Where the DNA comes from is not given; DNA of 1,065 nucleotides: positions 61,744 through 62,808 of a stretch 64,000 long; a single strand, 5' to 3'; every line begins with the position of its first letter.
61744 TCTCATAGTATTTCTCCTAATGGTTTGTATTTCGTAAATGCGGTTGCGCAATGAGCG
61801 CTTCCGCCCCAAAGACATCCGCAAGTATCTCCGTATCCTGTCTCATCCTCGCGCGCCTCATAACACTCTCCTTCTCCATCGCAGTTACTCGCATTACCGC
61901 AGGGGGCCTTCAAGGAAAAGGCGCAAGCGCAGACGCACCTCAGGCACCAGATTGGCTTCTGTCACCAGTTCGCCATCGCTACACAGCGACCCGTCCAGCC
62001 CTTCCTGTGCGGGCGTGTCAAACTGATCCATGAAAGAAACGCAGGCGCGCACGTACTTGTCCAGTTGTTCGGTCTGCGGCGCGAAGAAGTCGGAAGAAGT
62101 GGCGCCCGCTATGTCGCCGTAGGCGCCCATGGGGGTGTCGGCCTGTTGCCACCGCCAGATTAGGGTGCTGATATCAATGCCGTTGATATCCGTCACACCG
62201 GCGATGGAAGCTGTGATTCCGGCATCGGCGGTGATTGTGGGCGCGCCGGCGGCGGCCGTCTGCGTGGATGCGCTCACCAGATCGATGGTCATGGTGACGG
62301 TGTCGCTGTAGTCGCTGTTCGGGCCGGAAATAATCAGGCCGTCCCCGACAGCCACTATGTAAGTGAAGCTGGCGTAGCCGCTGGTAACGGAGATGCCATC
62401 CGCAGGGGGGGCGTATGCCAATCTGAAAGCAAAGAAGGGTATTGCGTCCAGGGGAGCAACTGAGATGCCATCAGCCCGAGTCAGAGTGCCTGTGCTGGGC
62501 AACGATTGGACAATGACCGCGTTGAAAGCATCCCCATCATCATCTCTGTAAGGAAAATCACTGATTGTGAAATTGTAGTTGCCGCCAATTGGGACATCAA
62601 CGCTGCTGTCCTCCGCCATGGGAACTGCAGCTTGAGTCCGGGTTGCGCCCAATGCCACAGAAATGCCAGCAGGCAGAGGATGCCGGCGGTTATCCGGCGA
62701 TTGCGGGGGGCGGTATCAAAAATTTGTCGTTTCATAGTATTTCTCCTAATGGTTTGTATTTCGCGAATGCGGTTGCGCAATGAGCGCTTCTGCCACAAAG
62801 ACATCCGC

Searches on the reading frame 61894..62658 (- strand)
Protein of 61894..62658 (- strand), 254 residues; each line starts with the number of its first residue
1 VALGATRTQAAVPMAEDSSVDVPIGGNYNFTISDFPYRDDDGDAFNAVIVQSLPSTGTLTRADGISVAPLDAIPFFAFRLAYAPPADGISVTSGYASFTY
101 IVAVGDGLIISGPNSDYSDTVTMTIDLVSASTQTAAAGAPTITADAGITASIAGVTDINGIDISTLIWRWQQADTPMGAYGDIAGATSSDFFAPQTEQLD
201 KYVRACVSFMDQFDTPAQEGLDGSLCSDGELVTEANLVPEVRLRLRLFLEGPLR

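Call 11: search_protein_families(library=pfam, proteins=[window:61894-62658:-], max_evalue=0.1)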
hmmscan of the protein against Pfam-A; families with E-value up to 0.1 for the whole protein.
window:61894-62658:- (254 aa): 0 families

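Call 12: search_protein_families(library=ncbifam, proteins=[window:61894-62658:-], max_evalue=1)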
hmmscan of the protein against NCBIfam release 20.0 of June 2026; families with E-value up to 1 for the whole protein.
window:61894-62658:- (254 aa): 1 family
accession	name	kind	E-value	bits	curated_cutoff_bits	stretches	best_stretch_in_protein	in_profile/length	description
NF040485.1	ZirU_fam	subfamily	0.038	14.1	100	1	167-198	169-201/210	ZirU family protein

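Call 13: find_homologous_proteins(query=window:61894-62658:-, max_evalue=0.01)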
Query window:61894-62658:- (254 aa): 9 proteins with E <= 0.01 among 2319 candidates.
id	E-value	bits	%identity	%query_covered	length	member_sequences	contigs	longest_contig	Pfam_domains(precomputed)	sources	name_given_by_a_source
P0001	6.2e-152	522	100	95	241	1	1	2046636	-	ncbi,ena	-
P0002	2.9e-81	291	59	100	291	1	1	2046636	-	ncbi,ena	-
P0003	3.0e-48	183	48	100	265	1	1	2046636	-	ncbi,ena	-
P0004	8.2e-47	178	48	99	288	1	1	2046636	-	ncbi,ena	-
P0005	1.3e-44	171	49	99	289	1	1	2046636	-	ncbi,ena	-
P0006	7.8e-43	165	45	93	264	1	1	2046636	-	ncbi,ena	-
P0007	3.7e-42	163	49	94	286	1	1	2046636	-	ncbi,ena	-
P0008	9.2e-24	102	38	99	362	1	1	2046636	PF05345.19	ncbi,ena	-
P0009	6.1e-10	57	30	37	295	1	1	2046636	-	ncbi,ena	-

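Call 15: find_encoding_contigs(protein=P0003, flank=10000, max_places=3)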
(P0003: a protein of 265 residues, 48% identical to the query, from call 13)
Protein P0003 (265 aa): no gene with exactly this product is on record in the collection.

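Call 17: list_cluster_members(proteins=[P0001, P0003, P0009])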
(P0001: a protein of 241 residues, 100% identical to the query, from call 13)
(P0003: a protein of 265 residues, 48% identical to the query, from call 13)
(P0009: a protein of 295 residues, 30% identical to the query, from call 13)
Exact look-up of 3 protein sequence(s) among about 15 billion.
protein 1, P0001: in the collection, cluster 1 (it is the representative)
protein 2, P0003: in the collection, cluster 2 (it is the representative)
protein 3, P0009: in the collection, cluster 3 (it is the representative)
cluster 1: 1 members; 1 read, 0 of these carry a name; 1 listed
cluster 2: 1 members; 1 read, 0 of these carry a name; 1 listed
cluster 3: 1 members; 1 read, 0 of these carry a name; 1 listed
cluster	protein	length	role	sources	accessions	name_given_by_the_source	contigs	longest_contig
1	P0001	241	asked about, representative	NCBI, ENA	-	-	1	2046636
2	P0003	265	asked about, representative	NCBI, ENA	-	-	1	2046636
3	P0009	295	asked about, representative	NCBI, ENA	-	-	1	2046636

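Call 20: find_encoding_contigs(protein=P0001, flank=10000, max_places=3)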
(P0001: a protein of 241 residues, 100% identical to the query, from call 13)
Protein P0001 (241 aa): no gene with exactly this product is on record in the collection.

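Call 48: predict_structure(alignment_id=A4)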
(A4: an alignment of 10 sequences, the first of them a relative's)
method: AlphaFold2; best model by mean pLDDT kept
length: 265 residues; sequences in the alignment: 10
mean_pLDDT: 59.5   pTM: 0.42
mean pLDDT of the five models: 59.5, 55.7, 52.4, 50.6, 49.5
residues with pLDDT >= 90: 4; 70-90: 59; 50-70: 126; < 50: 76
segments of 3 or more residues with pLDDT < 50: 1-20, 67-69, 72-91, 105-111, 134-142, 163-165, 230-235, 254-256
pLDDT, mean of each block of 10 residues (from residue 1): 44 38 60 60 58 56 53 37 36 53 48 57 60 48 62 69 54 83 83 78 72 85 65 61 77 53 51
secondary structure, 60 per line:
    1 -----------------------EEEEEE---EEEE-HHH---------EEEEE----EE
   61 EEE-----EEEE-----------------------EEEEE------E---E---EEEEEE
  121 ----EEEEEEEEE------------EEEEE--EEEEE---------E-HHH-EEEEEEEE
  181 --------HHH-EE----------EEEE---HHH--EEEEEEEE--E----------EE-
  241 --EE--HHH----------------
elements in order: E24-29 E33-36 E50-54 E59-63 E69-72 E96-100 E115-120 E125-133 E146-150 E153-157 E173-180 E205-208 E217-224

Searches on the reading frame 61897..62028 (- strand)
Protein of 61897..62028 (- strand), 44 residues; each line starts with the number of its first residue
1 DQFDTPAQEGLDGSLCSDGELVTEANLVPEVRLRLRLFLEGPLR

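Call 27: find_homologous_proteins(query=A2, max_evalue=10)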
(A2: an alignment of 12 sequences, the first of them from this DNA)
Query A2 (12 sequences) (44 aa, profile of the alignment): 4 proteins with E <= 10 among 4923 candidates.
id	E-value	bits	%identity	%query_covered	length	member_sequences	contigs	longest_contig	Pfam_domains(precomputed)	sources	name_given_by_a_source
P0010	3.3e-2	32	80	34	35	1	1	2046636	-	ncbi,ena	-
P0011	6.5e-2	31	68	43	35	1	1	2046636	-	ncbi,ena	-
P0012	3.7e-1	29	37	98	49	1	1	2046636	-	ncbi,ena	-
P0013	1.6e+0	26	64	32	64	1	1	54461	PF12733.14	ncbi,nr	ncbi:MAG: cadherin-like beta sandwich domain-containing protein [Chromatiales bacterium]|nr:cadherin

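Call 29: find_encoding_contigs(protein=P0013, flank=10000, max_places=5)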
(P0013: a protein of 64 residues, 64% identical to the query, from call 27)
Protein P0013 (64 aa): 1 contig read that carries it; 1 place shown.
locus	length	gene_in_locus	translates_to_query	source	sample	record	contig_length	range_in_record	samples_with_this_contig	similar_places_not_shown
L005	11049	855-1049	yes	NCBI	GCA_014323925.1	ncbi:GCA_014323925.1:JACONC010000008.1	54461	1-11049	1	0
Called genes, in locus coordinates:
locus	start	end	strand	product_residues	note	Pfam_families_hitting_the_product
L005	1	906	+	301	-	PF12733:Cadherin-like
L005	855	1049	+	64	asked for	PF12733:Cadherin-like (weak)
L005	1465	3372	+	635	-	PF02824:TGS (weak), PF07973:tRNA_SAD, PF00587:tRNA-synt_2b, PF03129:HGTP_anticodon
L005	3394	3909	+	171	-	PF05198:IF3_N, PF00707:IF3_C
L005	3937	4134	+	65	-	PF01632:Ribosomal_L35p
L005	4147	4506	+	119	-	PF00453:Ribosomal_L20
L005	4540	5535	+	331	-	PF02912:Phe_tRNA-synt_N, PF01409:tRNA-synt_2d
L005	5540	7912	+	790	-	PF01588:tRNA_bind, PF03483:B3_4, PF03484:B5, PF17759:tRNA_synthFbeta, PF03147:FDX-ACB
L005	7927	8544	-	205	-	PF00881:Nitroreductase, PF14512:TM1586_NiRdase (faint), PF00881:Nitroreductase (weak)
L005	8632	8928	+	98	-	PF00216:Bac_DNA_binding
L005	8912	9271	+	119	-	PF00376:MerR (weak), PF13411:MerR_1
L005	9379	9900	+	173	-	PF01035:DNA_binding_1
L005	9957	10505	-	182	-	PF03264:Cytochrom_NNT, PF14522:Cytochrome_C7 (faint), PF22113:Mtrc-MtrF_II-IV_dom (weak)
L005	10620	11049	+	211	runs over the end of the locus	PF00005:ABC_tran, PF13304:AAA_21 (faint)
